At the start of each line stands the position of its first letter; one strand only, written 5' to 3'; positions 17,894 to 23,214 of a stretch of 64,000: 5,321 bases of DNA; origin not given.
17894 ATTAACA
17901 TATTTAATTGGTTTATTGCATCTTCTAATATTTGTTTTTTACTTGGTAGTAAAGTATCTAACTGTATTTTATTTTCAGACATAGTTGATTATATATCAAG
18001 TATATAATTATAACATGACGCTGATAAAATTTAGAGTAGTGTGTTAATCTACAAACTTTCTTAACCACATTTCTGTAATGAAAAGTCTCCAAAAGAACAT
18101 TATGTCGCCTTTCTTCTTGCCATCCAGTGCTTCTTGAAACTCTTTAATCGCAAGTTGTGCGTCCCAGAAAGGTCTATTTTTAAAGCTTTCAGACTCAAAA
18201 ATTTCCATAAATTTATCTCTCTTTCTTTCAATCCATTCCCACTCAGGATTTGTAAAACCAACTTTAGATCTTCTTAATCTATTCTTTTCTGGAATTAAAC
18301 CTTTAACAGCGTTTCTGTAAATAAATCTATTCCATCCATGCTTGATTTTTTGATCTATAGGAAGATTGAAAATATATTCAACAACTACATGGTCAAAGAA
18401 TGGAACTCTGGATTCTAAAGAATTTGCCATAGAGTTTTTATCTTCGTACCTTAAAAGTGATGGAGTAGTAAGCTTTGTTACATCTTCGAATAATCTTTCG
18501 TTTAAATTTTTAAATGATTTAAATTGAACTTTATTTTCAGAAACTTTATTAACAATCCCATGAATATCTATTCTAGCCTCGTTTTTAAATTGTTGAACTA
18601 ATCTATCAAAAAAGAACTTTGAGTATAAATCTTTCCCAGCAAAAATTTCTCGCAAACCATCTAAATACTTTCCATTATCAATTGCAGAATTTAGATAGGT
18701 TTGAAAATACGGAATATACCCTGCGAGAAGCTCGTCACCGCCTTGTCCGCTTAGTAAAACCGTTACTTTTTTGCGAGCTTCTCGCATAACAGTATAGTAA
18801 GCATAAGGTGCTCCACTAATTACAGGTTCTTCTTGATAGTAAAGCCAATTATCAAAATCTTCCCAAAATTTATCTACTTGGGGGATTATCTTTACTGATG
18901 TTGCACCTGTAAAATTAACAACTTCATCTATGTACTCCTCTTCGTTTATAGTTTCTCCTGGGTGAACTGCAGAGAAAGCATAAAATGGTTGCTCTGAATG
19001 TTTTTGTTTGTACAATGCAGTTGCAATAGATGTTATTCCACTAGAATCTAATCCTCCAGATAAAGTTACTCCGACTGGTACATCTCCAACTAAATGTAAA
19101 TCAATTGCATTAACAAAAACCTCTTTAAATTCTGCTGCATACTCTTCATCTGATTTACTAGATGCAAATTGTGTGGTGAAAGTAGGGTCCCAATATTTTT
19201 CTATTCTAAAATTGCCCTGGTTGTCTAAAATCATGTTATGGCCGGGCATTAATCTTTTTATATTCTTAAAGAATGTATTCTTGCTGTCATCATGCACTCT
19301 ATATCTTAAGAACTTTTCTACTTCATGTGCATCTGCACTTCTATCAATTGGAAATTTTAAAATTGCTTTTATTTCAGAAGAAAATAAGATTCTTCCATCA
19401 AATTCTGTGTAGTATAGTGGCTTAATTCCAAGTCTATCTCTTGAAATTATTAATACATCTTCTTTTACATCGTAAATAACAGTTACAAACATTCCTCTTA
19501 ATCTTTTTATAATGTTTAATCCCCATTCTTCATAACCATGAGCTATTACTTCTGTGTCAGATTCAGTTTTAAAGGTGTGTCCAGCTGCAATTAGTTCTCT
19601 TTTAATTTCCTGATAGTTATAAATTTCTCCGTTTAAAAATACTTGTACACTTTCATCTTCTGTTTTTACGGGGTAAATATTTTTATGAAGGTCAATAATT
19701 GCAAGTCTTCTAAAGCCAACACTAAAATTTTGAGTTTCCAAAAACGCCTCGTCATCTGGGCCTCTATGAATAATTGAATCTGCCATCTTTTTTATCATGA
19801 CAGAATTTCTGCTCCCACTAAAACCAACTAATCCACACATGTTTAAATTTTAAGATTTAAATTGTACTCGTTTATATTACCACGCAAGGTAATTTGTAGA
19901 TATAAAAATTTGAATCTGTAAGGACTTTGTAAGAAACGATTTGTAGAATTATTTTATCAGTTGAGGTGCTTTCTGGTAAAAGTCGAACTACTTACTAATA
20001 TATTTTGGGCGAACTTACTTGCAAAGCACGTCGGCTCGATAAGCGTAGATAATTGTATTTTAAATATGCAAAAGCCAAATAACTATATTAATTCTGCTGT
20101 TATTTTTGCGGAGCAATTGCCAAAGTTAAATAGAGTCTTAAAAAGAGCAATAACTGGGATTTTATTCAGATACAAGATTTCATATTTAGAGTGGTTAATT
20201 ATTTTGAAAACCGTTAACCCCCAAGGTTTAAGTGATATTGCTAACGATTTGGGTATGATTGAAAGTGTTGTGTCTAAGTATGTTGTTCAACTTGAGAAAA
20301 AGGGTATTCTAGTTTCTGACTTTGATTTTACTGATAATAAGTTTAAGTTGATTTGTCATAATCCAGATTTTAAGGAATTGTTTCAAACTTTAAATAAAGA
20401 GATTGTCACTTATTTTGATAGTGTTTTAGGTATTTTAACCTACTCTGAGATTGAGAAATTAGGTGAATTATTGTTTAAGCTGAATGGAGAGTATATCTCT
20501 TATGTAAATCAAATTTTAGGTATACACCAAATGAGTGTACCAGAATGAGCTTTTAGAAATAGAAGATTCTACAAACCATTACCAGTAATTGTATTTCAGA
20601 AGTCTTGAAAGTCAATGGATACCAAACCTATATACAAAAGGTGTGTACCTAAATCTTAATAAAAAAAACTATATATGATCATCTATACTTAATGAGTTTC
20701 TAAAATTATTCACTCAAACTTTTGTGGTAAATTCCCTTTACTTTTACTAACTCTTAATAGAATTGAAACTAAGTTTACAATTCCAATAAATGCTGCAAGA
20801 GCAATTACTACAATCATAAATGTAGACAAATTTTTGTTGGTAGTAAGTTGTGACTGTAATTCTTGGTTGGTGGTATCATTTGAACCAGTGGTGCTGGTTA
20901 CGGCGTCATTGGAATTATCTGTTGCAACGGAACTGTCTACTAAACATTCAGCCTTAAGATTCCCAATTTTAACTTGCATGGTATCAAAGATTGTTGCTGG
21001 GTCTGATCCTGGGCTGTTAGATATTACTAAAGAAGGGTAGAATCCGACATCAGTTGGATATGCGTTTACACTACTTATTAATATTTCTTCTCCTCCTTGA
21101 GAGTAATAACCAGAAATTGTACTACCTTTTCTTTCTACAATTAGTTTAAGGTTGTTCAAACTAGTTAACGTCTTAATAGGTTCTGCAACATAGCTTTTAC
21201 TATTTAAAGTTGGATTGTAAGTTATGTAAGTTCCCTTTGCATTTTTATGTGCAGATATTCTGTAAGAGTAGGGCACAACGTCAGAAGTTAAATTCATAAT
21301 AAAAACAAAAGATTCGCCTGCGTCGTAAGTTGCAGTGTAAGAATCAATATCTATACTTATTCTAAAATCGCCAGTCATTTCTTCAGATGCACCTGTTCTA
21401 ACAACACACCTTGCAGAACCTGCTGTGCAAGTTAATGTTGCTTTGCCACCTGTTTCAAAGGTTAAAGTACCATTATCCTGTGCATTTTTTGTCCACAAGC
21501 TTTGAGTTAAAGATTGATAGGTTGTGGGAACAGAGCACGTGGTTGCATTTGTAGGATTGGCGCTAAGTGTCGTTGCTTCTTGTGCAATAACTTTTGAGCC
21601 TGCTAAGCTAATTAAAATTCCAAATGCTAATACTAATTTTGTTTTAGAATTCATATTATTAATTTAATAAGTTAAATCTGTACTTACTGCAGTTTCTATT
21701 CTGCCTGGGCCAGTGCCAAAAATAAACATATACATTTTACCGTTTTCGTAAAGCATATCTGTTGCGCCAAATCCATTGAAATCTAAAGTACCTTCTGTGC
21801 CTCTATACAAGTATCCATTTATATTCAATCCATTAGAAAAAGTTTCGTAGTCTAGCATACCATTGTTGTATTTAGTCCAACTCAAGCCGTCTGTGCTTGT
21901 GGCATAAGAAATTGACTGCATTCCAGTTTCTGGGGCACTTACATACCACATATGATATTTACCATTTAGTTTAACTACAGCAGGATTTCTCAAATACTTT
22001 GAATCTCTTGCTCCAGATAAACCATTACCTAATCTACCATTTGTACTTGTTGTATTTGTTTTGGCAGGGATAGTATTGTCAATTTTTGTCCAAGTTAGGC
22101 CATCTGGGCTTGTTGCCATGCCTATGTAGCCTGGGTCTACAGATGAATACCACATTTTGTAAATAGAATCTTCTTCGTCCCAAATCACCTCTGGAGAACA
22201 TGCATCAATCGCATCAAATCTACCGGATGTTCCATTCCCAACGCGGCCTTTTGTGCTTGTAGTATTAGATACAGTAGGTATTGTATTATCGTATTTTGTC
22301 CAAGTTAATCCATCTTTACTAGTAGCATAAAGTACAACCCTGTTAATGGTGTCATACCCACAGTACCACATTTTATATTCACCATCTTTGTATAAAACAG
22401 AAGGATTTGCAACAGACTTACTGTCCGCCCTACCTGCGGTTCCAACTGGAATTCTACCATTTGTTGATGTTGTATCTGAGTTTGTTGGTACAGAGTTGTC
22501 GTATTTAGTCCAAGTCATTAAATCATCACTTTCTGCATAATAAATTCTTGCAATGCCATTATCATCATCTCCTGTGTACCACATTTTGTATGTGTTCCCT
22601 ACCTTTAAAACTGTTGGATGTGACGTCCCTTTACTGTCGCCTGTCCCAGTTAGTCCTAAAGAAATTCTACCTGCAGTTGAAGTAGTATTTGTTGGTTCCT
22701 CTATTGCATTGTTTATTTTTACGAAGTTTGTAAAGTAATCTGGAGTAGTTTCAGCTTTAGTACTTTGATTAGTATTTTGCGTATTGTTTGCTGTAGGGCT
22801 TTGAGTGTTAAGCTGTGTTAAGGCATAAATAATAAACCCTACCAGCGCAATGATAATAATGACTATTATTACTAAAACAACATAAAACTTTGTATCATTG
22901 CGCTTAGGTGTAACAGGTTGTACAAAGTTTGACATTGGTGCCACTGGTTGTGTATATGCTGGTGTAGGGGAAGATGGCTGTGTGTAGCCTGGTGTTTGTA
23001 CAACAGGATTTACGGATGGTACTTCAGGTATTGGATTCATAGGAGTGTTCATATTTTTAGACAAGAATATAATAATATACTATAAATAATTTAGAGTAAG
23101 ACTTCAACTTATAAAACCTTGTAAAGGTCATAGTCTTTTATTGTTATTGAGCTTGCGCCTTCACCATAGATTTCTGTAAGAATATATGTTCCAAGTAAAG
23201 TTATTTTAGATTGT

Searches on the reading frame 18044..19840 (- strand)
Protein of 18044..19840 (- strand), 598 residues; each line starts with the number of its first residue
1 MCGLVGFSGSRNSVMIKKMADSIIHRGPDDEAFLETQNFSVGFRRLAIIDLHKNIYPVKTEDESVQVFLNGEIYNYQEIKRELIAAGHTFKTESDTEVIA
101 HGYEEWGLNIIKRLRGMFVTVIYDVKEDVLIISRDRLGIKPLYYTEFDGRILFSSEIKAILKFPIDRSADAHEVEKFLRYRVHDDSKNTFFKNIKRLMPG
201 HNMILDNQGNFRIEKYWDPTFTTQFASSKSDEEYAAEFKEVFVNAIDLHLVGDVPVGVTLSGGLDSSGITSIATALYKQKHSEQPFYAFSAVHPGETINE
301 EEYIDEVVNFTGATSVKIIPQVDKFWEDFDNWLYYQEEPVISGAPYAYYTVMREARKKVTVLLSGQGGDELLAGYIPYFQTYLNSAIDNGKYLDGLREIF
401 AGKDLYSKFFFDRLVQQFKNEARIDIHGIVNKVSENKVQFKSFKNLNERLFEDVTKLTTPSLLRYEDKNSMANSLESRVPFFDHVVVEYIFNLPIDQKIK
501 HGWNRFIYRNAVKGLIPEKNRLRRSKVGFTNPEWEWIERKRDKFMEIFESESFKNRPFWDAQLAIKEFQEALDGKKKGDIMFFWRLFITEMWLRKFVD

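Call 30: search_protein_families(library=pfam, proteins=[window:18044-19840:-], max_evalue=0.001)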
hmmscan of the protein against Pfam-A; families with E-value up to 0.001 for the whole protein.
window:18044-19840:- (598 aa): 4 families
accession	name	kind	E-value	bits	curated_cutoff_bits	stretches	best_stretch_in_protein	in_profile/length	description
PF00733.27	Asn_synthase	-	7.2e-63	213.8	21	1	237-594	1-354/354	Asparagine synthase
PF13537.11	GATase_7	-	3.3e-40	137.3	25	1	44-161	2-122/123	Glutamine amidotransferase domain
PF13522.11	GATase_6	-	4.8e-34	117.6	27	1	28-156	1-130/130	Glutamine amidotransferase domain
PF09147.15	CarA_N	-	0.00069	19.9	21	0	59-209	41-190/199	Carbapenam-3-carboxylate synthase, N-terminal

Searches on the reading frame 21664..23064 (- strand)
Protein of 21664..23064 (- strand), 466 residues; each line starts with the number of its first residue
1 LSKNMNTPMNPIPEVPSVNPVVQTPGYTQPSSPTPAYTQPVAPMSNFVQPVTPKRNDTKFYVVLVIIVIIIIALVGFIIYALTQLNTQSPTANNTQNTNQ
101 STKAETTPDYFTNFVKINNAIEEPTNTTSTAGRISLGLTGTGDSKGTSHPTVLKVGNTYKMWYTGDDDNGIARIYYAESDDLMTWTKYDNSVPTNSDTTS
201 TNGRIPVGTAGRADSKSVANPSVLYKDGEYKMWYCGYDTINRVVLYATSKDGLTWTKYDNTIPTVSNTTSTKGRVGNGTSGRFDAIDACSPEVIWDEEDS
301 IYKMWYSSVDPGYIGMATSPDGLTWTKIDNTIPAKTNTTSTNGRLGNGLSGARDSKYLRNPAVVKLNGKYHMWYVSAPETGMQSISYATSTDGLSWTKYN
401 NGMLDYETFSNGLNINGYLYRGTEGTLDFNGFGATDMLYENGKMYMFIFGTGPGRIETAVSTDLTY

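Call 30: search_protein_families(library=pfam, proteins=[window:21664-23064:-], max_evalue=0.001)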
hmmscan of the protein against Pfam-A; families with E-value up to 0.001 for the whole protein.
window:21664-23064:- (466 aa): 1 family
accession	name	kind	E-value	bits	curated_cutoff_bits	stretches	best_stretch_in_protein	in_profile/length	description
PF04041.19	Glyco_hydro_130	-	1e-11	44.8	26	1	142-193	94-144/320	beta-1,4-mannooligosaccharide phosphorylase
